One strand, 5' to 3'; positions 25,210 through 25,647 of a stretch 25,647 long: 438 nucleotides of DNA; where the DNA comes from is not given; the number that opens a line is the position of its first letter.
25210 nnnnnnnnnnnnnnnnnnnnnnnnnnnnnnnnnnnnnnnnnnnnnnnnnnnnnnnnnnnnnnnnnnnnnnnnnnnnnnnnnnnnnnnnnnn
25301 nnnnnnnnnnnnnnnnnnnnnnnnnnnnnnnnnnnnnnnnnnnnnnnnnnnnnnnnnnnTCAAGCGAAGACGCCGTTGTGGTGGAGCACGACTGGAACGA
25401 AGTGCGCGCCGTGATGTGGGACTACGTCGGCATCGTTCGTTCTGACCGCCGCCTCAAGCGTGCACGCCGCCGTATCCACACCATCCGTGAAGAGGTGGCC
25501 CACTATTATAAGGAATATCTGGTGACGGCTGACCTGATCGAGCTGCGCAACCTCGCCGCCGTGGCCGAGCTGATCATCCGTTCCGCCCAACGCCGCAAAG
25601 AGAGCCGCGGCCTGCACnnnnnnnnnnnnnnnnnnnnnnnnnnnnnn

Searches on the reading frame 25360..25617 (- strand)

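Call 21: search_protein_families(library=pfam, proteins=[window:25360-25617:-], max_evalue=0.01)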
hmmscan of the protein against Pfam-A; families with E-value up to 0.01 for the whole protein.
window:25360-25617:- (85 aa): 1 family
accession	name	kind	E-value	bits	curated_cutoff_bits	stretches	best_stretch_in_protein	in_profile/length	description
PF16699.10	CSTF1_dimer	-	0.0071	16.5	26.6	1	30-61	5-36/57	Cleavage stimulation factor subunit 1, dimerisation domain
